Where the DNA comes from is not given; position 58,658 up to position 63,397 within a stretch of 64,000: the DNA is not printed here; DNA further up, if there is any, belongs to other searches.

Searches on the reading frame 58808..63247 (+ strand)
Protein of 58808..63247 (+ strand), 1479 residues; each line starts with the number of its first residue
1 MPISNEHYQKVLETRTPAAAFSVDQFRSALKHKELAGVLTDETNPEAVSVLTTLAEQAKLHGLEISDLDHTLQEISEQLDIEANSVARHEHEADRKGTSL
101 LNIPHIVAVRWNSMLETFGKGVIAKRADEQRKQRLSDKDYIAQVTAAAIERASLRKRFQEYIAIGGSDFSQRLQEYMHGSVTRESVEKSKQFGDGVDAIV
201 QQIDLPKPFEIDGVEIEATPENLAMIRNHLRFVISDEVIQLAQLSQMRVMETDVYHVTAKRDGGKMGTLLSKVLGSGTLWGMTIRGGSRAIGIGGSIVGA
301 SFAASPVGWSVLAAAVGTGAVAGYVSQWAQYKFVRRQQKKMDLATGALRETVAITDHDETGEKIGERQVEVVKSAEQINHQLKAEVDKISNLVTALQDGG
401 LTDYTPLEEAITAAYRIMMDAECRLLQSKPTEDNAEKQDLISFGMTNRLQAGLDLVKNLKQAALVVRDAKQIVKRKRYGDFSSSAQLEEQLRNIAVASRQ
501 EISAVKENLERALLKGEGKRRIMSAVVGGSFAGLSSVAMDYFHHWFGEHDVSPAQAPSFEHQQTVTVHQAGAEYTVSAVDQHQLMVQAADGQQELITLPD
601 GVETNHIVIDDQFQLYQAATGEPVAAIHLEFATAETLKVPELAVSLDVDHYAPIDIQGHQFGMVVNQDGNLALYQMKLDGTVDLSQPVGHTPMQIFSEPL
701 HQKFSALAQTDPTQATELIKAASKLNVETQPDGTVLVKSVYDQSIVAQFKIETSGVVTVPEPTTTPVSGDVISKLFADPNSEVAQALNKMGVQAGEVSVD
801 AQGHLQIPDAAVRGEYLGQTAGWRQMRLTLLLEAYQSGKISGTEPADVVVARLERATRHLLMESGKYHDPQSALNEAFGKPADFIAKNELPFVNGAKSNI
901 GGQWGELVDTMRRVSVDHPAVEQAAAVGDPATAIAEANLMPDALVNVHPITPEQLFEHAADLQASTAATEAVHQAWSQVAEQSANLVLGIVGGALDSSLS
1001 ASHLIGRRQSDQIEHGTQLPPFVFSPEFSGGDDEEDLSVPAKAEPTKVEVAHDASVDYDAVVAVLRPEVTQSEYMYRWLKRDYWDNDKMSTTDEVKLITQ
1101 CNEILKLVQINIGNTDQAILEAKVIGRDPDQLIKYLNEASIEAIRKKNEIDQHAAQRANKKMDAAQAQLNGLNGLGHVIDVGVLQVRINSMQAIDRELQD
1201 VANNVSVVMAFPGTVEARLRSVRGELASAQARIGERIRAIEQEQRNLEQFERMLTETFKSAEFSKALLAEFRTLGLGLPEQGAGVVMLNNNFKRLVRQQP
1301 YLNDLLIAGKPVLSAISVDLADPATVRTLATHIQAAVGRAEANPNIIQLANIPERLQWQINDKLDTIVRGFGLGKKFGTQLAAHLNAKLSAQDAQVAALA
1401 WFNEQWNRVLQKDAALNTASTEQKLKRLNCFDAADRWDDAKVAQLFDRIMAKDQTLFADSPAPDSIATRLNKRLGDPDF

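Call 23: search_protein_families(library=pfam, proteins=[window:58808-63244:+], max_evalue=0.001)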
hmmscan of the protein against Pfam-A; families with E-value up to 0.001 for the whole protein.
window:58808-63244:+ (1479 aa): 0 families

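Call 59: find_encoding_contigs(protein=window:58808-63247:+, flank=10000, max_places=2)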
Protein window:58808-63247:+ (1479 aa): no gene with exactly this product is on record in the collection.
